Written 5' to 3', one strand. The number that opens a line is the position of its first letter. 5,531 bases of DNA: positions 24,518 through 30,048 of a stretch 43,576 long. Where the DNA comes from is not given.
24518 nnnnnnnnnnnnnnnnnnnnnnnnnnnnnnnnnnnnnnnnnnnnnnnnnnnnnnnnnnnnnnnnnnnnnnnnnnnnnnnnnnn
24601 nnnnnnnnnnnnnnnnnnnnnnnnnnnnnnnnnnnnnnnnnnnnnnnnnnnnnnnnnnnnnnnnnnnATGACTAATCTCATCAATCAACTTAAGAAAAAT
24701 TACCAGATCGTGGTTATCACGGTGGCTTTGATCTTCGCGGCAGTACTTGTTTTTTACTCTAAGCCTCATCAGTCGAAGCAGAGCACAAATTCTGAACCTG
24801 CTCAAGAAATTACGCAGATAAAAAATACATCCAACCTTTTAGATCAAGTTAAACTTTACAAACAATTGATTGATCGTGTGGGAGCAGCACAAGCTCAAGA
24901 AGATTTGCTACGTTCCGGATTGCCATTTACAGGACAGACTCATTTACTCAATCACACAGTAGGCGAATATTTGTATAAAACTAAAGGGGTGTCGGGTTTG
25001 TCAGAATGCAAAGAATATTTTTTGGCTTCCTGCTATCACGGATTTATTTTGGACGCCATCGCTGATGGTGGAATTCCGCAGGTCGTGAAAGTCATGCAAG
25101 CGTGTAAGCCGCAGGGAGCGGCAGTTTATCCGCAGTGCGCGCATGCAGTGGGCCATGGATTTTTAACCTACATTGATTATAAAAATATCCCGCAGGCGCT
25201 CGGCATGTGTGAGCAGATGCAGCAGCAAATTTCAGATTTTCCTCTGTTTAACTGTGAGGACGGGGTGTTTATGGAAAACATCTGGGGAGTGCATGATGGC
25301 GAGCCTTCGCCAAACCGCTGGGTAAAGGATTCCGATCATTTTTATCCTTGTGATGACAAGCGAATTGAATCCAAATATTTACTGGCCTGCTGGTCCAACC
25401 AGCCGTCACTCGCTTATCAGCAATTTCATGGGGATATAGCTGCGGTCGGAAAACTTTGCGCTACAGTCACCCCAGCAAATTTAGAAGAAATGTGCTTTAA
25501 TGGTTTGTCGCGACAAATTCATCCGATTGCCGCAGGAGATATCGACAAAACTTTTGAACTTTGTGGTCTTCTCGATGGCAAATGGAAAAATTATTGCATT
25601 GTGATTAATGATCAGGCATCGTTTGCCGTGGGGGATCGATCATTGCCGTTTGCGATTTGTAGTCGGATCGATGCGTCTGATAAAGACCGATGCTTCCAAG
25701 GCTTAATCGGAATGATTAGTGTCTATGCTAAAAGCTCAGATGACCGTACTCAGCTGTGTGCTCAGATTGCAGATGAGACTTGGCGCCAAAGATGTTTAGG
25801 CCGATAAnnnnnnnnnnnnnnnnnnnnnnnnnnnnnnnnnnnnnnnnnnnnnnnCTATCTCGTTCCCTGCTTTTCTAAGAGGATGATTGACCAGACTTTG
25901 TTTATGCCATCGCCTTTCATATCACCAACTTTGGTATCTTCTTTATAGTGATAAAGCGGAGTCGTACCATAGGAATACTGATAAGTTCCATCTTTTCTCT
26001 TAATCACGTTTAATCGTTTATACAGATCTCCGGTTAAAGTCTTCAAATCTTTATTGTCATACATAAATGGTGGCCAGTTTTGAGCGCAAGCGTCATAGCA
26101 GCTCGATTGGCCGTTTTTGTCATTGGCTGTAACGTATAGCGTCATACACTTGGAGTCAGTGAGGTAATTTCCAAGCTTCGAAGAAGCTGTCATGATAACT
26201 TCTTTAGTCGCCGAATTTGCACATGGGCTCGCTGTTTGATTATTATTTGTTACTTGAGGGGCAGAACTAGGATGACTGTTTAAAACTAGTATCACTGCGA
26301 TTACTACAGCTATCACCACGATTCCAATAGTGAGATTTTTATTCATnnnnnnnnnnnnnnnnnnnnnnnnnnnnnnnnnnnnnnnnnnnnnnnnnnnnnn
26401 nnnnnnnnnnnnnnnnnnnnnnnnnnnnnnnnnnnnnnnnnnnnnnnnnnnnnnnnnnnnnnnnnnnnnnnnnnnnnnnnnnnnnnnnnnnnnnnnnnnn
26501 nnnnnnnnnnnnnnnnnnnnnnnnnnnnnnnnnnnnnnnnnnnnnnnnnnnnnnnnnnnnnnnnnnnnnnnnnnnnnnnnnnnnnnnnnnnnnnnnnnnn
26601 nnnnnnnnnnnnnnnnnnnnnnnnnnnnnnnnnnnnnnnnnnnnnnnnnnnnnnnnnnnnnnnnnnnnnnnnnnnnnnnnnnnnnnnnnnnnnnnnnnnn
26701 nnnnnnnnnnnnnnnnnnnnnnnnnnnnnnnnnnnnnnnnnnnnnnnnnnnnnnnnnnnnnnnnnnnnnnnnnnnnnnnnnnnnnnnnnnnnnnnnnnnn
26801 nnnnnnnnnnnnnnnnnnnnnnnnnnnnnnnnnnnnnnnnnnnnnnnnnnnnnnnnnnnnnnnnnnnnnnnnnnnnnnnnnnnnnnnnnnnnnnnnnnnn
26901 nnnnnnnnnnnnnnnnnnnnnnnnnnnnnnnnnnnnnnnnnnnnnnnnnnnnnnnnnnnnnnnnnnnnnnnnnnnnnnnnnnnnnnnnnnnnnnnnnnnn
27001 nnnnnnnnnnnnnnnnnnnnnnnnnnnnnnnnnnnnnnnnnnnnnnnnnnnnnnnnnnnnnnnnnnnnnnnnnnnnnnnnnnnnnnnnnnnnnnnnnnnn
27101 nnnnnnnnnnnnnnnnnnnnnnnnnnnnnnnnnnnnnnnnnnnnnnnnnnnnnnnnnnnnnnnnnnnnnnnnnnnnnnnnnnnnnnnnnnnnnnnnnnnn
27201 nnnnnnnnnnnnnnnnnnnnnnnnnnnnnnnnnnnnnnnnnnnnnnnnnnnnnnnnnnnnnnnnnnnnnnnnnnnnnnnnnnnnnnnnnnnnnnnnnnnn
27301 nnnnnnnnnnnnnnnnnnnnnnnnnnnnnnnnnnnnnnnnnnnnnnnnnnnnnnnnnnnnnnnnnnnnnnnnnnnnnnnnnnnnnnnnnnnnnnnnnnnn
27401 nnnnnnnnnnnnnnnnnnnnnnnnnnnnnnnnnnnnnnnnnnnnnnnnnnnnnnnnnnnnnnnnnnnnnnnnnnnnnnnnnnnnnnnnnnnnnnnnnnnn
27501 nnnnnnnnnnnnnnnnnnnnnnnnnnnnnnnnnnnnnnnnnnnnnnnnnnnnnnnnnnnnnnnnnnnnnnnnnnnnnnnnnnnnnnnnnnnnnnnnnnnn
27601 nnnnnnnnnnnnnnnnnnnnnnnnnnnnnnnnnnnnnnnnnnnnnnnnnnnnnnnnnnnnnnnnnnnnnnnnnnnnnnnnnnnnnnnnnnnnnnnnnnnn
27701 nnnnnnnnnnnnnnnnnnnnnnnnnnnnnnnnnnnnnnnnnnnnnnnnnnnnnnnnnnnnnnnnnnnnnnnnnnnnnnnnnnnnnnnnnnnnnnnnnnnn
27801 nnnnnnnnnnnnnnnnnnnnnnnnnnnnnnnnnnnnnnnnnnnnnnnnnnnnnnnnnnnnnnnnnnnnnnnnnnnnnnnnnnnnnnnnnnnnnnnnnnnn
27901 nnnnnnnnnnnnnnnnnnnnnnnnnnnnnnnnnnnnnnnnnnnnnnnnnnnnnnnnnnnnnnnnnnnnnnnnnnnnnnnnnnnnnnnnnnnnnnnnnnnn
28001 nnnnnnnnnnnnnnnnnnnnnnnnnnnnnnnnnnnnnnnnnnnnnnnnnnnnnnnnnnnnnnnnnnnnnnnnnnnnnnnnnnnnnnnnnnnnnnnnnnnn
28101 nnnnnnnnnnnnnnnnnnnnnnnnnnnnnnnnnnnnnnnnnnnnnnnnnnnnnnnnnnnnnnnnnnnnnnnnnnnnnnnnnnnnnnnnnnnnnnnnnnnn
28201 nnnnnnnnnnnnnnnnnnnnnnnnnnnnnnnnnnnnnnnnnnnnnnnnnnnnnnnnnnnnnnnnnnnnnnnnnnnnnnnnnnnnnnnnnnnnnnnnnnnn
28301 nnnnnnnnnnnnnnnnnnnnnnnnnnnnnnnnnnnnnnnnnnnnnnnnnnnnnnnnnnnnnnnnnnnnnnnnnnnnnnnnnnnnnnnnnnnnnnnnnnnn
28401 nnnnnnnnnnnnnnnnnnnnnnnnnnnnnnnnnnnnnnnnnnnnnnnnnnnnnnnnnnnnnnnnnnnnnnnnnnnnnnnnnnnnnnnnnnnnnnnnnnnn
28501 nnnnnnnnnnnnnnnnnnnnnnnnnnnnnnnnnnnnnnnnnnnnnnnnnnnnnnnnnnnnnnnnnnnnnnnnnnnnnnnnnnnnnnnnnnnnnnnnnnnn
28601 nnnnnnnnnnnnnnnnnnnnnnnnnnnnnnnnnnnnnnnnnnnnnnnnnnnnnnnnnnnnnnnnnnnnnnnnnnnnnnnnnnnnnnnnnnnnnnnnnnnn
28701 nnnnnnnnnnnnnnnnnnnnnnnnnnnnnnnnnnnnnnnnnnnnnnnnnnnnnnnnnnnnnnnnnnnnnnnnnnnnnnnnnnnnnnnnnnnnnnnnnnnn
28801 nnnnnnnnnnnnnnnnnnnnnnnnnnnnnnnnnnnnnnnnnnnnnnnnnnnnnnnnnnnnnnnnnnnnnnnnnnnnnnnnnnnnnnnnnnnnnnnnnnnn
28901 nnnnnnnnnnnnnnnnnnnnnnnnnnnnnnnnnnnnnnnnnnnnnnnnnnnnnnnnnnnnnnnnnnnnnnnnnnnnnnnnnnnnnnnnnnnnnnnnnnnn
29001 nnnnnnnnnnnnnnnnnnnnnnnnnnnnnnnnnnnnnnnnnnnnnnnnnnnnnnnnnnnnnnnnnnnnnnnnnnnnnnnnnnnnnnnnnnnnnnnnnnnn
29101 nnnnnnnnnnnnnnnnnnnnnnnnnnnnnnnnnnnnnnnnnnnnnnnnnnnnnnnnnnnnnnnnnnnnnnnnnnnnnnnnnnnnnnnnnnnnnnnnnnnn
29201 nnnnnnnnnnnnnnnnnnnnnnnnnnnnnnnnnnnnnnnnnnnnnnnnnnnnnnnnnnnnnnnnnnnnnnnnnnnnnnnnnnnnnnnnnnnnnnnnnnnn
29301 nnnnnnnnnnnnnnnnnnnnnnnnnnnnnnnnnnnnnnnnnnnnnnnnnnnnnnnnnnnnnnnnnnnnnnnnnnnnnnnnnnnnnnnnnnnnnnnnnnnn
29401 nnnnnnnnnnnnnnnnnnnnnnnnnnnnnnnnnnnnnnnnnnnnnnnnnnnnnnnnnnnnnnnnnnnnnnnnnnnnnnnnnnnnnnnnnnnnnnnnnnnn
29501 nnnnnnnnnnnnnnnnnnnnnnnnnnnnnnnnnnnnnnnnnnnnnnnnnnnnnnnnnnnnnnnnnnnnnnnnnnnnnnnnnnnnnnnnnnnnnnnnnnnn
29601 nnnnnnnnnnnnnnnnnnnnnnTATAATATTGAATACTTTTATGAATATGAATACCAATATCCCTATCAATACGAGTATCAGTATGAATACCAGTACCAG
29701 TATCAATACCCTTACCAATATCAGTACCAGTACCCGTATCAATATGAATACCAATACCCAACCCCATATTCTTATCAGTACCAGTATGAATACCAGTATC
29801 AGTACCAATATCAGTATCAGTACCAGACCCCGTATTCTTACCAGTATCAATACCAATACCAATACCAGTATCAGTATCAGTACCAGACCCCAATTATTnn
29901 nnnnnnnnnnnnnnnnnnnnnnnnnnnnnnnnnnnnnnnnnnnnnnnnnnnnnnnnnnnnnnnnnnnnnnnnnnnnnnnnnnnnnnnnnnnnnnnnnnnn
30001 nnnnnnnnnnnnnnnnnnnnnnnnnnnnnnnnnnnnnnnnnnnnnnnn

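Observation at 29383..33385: Two exported proteins with an extreme alternating-tyrosine tract (Y-Q/E/P)n of ~65-85 residues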

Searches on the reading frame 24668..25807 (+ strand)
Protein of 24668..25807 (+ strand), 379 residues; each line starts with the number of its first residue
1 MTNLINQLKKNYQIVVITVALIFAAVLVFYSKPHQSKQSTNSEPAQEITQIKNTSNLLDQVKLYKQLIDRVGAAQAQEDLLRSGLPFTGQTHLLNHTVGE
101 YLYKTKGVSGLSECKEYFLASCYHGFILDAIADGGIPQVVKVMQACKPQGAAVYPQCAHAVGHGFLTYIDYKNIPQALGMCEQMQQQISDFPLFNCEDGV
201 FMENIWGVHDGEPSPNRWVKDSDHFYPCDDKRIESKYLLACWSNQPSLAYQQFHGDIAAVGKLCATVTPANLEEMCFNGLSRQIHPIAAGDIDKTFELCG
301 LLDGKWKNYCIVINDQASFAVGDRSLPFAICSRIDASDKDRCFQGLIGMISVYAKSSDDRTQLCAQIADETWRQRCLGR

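Call 9: search_protein_families(library=pfam, proteins=[window:24668-25807:+], max_evalue=0.001)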
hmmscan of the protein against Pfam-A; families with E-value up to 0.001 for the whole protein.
window:24668-25807:+ (379 aa): 0 families

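Call 55: search_solved_structures(query=window:24668-25807:+, max_evalue=10)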
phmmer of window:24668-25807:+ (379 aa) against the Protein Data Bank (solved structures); distinct sequences matched with E-value up to 10: 4.
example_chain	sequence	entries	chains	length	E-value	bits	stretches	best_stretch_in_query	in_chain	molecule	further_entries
3f5n_A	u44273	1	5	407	0.74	11.9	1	99-170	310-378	Neuroserpin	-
3fgq_A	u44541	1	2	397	0.81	11.8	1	99-169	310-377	Neuroserpin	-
4i1m_A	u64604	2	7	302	1.3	11.1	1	150-234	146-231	LepB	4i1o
4iru_A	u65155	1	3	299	1.5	10.9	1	153-234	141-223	LepB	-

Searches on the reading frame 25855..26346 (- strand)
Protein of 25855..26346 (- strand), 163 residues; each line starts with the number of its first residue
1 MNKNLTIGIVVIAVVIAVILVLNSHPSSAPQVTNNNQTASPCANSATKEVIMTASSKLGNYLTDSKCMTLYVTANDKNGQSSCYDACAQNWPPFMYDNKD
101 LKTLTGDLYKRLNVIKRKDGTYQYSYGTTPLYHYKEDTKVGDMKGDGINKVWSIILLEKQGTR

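Call 9: search_protein_families(library=pfam, proteins=[window:25855-26346:-], max_evalue=0.001)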
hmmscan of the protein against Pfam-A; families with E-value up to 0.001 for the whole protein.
window:25855-26346:- (163 aa): 1 family
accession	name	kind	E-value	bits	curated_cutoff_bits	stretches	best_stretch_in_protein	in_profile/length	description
PF03640.20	Lipoprotein_15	-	1.2e-22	79.5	24.4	2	53-95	2-47/47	Secreted repeat of unknown function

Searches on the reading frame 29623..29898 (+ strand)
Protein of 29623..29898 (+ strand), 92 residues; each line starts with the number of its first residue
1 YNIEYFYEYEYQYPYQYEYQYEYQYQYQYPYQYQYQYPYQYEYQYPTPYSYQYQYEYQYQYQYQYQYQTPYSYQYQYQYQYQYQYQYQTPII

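Call 43: search_protein_representatives(protein=window:29623-29898:+)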
Query: 92 residues. Proteins with E-value up to 0.001 (for the whole library): 23; up to 1e-10: 1; up to 1e-30: 0. The best 23 are listed.
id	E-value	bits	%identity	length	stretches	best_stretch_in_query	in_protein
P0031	1.2e-12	64.0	19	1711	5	10-86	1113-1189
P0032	5.1e-09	52.4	52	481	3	9-87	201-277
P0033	1.9e-07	47.3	24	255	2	11-83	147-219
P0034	3.5e-07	46.5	48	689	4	4-87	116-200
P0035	4.3e-07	46.2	9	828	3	3-86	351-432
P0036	4.4e-07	46.2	43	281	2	7-83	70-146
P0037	5.8e-07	45.8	10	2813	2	9-87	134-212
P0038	8.9e-07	45.2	26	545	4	22-92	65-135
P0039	1.5e-06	44.5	25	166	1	14-88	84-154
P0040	2.3e-06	43.9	17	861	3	15-79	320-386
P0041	3.8e-06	43.2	22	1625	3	6-88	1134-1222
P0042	9.7e-06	41.9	15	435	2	9-86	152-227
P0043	1.2e-05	41.6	28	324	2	1-88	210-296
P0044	4.5e-05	39.7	15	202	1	2-88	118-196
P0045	9.7e-05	38.7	43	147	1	3-87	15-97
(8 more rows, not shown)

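Call 92: search_solved_structures(query=window:29623-29898:+, max_evalue=10)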
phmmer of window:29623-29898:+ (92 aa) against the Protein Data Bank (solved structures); distinct sequences matched with E-value up to 10: 3.
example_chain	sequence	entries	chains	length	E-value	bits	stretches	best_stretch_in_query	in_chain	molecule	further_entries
9e2t_B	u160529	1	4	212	1.1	12.8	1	47-86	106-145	Interleukin-21 receptor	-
8ent_B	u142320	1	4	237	2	12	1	47-86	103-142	Interleukin-21 receptor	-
3tgx_A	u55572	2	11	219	2.8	11.5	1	47-86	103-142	Interleukin-21 receptor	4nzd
